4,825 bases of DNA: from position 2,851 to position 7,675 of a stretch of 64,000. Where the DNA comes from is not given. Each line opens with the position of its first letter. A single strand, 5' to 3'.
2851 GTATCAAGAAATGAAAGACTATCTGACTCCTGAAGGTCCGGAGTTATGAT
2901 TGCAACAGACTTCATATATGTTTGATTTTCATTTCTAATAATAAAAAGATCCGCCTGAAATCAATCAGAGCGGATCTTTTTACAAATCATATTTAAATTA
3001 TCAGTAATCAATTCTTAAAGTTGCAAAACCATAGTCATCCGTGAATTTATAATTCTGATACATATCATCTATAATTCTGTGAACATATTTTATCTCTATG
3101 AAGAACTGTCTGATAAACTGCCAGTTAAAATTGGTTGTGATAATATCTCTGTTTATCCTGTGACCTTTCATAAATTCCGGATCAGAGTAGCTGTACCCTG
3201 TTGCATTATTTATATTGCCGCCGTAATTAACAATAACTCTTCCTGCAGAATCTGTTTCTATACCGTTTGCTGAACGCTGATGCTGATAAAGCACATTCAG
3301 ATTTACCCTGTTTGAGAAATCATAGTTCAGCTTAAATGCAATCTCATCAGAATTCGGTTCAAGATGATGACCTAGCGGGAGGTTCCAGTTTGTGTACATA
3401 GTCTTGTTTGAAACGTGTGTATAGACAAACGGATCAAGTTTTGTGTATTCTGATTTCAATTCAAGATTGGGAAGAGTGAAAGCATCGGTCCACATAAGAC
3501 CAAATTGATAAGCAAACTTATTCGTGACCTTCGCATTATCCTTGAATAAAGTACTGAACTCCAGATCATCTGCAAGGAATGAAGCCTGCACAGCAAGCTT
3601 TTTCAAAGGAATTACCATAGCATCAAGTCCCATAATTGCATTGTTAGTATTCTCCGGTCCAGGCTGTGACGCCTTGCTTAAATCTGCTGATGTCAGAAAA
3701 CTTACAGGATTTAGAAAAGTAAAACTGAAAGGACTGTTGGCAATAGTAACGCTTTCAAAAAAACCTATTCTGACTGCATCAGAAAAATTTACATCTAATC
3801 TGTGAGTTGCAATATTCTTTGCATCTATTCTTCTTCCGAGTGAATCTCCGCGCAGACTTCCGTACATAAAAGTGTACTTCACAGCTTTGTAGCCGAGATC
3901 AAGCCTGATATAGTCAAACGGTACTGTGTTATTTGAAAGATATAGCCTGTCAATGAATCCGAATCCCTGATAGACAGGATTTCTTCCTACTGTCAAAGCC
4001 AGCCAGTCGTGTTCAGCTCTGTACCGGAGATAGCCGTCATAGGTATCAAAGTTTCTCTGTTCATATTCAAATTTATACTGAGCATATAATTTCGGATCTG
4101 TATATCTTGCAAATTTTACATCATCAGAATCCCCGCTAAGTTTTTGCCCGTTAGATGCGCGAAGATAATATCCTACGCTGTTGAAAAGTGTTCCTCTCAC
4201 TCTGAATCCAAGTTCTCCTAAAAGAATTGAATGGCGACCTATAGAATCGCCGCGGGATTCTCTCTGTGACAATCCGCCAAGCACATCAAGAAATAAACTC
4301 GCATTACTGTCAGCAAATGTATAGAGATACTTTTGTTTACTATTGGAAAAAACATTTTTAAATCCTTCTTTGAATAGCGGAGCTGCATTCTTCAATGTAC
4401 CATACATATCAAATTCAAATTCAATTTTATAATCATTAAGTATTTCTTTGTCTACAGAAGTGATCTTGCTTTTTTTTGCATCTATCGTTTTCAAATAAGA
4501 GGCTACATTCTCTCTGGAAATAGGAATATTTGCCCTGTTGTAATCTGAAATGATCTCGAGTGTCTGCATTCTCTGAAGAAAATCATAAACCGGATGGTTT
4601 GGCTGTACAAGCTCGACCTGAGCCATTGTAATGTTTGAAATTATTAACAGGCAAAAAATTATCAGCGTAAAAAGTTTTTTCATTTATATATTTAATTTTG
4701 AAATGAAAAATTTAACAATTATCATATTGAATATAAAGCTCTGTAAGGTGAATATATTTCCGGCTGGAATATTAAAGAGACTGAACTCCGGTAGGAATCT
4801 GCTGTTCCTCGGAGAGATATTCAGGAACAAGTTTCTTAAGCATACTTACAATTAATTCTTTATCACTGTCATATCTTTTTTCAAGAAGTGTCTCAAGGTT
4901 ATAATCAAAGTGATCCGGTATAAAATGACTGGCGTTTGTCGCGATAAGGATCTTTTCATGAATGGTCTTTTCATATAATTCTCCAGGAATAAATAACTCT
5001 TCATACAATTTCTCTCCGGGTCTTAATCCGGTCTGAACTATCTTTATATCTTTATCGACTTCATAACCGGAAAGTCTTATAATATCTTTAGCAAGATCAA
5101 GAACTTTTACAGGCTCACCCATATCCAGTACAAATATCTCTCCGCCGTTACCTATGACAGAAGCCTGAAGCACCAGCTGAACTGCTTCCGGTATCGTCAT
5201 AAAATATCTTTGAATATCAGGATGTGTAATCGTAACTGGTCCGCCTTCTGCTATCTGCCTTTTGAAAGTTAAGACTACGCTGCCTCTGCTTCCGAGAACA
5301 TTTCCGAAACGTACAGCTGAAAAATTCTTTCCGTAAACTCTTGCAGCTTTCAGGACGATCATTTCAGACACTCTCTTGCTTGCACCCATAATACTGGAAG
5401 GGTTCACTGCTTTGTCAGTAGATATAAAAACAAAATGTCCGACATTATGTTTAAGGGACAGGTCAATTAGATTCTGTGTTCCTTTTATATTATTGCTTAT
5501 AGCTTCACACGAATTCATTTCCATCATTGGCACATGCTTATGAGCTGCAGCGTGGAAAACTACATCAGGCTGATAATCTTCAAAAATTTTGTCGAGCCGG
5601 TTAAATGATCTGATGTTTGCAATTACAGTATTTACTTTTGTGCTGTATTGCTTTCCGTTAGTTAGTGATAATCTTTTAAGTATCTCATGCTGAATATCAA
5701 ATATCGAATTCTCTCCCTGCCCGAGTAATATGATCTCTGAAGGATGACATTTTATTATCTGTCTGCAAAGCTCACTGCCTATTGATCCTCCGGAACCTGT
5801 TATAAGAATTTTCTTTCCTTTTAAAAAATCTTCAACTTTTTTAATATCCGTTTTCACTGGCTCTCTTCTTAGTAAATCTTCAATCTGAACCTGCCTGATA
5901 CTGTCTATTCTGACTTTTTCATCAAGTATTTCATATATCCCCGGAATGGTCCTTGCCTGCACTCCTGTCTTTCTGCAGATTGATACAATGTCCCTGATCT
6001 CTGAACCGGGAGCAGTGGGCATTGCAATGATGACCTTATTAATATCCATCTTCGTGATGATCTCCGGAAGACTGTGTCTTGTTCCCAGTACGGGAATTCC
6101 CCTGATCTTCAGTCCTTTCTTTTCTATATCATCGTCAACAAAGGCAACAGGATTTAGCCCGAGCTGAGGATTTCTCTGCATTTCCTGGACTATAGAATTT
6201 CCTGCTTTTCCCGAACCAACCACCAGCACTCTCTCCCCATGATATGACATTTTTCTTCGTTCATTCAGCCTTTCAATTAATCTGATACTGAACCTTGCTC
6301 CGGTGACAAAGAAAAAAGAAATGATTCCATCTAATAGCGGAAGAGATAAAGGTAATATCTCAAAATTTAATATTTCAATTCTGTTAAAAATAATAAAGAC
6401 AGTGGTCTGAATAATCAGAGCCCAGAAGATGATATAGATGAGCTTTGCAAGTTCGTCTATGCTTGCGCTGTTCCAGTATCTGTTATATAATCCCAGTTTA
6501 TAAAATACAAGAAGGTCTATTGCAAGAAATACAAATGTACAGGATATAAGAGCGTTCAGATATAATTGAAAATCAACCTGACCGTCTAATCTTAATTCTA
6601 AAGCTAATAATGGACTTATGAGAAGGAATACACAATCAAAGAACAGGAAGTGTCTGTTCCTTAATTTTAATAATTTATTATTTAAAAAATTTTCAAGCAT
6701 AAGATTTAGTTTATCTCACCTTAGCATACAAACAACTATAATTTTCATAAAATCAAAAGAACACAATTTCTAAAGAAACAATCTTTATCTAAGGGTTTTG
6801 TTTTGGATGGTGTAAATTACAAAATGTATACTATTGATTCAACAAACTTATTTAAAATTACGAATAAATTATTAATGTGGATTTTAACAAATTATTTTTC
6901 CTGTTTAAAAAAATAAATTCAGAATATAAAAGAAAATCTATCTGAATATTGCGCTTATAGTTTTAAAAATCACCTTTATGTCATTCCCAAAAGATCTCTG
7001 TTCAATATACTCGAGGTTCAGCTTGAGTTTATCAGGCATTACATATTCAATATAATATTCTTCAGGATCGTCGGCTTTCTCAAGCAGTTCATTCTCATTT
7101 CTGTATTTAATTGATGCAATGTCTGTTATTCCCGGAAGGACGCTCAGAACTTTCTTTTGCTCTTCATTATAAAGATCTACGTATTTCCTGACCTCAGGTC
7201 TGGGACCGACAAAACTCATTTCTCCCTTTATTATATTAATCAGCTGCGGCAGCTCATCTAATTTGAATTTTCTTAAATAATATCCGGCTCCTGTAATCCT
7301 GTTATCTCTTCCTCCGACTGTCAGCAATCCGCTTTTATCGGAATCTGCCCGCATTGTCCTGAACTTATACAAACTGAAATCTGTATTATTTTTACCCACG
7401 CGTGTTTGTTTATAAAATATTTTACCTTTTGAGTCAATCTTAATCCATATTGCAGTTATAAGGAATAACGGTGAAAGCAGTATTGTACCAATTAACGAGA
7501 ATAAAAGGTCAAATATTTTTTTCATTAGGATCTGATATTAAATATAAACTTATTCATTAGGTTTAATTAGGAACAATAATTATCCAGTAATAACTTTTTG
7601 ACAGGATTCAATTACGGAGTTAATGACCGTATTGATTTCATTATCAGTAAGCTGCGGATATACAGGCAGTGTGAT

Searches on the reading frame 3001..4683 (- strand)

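Call 103: search_protein_families(library=pfam, proteins=[window:3001-4683:-], max_evalue=0.001)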
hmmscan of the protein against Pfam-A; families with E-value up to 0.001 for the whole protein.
window:3001-4683:- (560 aa): 1 family
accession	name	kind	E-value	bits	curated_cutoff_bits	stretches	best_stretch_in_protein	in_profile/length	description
PF14052.12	Caps_assemb_Wzi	-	2.1e-18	67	30.1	1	190-473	48-340/392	Capsule assembly protein Wzi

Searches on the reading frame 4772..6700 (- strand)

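Call 103: search_protein_families(library=pfam, proteins=[window:4772-6700:-], max_evalue=0.001)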
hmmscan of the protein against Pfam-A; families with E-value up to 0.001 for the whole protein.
window:4772-6700:- (642 aa): 9 families
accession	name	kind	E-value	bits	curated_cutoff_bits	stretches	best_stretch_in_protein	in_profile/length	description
PF02719.21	Polysacc_synt_2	-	8.3e-117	390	20.2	1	298-587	1-291/293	Polysaccharide biosynthesis protein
PF01370.27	Epimerase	-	6.3e-23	81.9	20.9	1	298-513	1-224/240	NAD dependent epimerase/dehydratase family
PF13727.12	CoA_binding_3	-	2.7e-17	63.8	25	1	126-253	53-175/175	CoA-binding domain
PF16363.11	GDP_Man_Dehyd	-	2.2e-13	50.8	27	1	299-430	1-131/332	GDP-mannose 4,6 dehydratase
PF04321.23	RmlD_sub_bind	-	2.3e-13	50.3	27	1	297-493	2-177/287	RmlD substrate binding domain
PF01073.25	3Beta_HSD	-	2.1e-11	43.8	22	1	299-435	1-123/280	3-beta hydroxysteroid dehydrogenase/isomerase family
PF07993.18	NAD_binding_4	-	1.3e-08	34.7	20.1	1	300-434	1-142/258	Male sterility protein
PF08659.16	KR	-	0.00013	22.3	22.6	1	298-428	3-136/180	KR domain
PF01488.26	Shikimate_DH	-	0.00026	21.5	24.3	0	148-176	5-33/138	Shikimate / quinate 5-dehydrogenase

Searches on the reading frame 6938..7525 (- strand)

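Call 103: search_protein_families(library=pfam, proteins=[window:6938-7525:-], max_evalue=0.001)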
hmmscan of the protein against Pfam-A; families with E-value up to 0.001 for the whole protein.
window:6938-7525:- (195 aa): 1 family
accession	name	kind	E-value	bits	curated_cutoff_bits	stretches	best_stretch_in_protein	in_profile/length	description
PF02397.22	Bac_transf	-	5.7e-60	202.4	27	1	2-194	1-178/179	Bacterial sugar transferase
